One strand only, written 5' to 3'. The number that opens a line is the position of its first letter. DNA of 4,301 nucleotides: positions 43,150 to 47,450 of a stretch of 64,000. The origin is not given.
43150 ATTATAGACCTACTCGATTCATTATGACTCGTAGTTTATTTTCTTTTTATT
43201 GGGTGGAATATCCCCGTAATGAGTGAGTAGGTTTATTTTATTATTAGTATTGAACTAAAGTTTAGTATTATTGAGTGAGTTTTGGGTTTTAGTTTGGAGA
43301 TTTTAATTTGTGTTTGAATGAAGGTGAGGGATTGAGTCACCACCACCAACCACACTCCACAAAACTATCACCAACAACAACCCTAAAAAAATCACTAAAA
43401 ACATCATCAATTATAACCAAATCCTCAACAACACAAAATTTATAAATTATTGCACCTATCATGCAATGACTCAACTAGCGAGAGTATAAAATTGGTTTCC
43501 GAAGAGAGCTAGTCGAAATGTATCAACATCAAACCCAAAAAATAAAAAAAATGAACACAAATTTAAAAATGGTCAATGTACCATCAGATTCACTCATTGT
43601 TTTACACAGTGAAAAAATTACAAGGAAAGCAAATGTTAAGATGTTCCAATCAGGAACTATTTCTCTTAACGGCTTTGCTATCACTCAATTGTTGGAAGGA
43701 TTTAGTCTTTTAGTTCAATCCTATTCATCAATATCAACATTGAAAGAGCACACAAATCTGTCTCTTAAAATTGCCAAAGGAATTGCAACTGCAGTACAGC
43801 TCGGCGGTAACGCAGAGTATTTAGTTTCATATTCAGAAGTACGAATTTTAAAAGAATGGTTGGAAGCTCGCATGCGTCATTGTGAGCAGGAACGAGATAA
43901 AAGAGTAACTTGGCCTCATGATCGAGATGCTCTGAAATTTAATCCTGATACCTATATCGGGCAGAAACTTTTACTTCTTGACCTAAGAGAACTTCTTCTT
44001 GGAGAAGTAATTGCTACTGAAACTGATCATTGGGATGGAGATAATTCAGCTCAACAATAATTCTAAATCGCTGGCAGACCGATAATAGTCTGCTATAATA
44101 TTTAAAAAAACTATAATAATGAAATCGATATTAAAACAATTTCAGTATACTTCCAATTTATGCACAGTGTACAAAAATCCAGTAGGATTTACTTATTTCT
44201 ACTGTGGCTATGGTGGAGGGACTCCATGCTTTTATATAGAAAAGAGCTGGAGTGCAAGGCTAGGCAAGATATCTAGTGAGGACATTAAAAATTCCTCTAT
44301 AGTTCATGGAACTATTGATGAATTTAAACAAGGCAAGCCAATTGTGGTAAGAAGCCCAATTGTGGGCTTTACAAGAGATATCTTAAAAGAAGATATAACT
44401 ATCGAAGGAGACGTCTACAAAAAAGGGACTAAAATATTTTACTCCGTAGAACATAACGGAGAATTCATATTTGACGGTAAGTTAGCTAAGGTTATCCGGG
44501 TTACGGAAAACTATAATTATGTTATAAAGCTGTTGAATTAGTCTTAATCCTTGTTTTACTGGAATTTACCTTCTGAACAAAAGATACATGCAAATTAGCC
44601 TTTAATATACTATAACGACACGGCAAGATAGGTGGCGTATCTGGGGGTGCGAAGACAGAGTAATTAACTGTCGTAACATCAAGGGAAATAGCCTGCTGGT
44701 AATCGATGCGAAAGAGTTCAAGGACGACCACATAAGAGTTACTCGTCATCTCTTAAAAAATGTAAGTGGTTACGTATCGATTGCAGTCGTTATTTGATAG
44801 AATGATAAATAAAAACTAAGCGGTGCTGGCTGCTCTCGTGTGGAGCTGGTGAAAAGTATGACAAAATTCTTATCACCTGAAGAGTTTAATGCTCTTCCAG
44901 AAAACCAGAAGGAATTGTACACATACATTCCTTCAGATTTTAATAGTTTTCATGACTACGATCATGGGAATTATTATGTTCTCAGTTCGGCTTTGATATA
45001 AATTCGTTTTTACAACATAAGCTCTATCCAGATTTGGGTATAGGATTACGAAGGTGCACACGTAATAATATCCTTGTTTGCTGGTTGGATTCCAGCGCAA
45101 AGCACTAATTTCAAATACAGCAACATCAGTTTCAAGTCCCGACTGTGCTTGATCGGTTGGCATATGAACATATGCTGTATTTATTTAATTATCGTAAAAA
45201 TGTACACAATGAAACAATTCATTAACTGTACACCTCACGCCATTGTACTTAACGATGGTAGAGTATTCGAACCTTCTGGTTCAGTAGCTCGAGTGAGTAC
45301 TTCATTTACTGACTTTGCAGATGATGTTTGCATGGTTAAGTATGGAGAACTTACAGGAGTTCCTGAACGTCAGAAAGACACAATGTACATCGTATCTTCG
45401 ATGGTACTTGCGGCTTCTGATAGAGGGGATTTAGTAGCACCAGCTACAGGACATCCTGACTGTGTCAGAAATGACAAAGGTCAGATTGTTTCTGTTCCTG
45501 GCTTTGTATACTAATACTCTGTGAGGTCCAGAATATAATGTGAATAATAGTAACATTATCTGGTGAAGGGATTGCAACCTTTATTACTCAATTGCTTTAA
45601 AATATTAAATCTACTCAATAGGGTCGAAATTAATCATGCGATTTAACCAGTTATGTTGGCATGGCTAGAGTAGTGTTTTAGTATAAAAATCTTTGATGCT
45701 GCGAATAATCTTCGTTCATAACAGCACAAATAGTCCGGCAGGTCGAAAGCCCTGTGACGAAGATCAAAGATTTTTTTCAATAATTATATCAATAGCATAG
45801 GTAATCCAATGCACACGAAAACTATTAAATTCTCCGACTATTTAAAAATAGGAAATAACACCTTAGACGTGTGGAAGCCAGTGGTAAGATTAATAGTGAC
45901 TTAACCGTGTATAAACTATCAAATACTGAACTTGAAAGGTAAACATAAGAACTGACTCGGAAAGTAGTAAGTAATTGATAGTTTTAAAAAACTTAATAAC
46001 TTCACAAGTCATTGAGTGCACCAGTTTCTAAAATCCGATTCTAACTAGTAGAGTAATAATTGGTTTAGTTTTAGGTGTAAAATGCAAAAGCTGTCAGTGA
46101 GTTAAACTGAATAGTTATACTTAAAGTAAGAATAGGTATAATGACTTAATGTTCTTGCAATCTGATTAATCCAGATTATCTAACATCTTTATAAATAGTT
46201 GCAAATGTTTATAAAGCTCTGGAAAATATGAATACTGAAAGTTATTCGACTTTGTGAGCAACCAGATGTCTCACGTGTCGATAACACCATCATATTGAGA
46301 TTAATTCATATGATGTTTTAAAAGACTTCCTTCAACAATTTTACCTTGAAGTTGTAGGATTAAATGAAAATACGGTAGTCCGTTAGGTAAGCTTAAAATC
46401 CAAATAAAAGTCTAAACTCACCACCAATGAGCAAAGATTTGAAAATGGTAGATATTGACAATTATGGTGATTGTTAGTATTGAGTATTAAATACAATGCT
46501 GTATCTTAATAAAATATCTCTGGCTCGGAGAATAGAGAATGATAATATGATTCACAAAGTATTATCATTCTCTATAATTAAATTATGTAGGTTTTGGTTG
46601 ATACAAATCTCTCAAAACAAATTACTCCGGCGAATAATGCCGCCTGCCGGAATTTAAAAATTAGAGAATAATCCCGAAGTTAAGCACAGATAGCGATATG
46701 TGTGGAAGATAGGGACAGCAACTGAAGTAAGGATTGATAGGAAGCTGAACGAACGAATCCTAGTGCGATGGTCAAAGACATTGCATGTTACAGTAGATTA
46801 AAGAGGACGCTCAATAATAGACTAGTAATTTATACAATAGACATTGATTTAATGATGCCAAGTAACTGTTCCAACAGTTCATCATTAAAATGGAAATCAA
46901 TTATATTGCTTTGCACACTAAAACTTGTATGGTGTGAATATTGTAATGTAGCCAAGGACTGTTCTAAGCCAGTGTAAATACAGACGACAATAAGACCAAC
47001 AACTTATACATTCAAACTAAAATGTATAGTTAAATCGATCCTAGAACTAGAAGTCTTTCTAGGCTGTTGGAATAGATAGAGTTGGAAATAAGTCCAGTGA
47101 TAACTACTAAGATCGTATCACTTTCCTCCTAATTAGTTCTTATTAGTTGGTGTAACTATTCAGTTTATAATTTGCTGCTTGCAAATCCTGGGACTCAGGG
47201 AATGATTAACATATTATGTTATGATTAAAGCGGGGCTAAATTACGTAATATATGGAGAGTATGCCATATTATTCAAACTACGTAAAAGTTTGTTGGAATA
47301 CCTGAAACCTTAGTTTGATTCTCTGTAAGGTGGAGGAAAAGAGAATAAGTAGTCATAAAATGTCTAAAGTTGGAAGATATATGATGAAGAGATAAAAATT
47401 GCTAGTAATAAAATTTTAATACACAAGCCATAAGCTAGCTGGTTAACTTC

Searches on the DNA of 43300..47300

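Call 81: search_rna_families(source=window, start=43300, end=47300, threshold=evalue, max_evalue=1, show_alignments=3)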
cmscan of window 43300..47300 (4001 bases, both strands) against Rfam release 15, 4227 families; matches with E-value up to 1: 5.
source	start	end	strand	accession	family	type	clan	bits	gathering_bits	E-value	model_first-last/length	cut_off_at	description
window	46940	46991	+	RF03160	twister-P1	Gene; ribozyme;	CL00120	43.8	67.2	1.4e-07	1-68/68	no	type-P1 twister ribozyme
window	43468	43535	+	RF03152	RAGATH-1-hammerhead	Gene; ribozyme;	-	42.5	56.3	6.5e-05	1-77/77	no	RAGATH-1 hammerhead ribozyme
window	46554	46663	-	RF02958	drum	Gene; sRNA;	-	28.1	43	0.02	1-112/112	no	drum RNA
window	44541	44577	-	RF01320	CRISPR-DR7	Gene; CRISPR;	CL00015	23.6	37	0.23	1-37/37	no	CRISPR RNA direct repeat element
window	45371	45479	+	RF00176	Tombus_3_IV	Cis-reg;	-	19.5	33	0.8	1-92/92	no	Tombusvirus 3' UTR region IV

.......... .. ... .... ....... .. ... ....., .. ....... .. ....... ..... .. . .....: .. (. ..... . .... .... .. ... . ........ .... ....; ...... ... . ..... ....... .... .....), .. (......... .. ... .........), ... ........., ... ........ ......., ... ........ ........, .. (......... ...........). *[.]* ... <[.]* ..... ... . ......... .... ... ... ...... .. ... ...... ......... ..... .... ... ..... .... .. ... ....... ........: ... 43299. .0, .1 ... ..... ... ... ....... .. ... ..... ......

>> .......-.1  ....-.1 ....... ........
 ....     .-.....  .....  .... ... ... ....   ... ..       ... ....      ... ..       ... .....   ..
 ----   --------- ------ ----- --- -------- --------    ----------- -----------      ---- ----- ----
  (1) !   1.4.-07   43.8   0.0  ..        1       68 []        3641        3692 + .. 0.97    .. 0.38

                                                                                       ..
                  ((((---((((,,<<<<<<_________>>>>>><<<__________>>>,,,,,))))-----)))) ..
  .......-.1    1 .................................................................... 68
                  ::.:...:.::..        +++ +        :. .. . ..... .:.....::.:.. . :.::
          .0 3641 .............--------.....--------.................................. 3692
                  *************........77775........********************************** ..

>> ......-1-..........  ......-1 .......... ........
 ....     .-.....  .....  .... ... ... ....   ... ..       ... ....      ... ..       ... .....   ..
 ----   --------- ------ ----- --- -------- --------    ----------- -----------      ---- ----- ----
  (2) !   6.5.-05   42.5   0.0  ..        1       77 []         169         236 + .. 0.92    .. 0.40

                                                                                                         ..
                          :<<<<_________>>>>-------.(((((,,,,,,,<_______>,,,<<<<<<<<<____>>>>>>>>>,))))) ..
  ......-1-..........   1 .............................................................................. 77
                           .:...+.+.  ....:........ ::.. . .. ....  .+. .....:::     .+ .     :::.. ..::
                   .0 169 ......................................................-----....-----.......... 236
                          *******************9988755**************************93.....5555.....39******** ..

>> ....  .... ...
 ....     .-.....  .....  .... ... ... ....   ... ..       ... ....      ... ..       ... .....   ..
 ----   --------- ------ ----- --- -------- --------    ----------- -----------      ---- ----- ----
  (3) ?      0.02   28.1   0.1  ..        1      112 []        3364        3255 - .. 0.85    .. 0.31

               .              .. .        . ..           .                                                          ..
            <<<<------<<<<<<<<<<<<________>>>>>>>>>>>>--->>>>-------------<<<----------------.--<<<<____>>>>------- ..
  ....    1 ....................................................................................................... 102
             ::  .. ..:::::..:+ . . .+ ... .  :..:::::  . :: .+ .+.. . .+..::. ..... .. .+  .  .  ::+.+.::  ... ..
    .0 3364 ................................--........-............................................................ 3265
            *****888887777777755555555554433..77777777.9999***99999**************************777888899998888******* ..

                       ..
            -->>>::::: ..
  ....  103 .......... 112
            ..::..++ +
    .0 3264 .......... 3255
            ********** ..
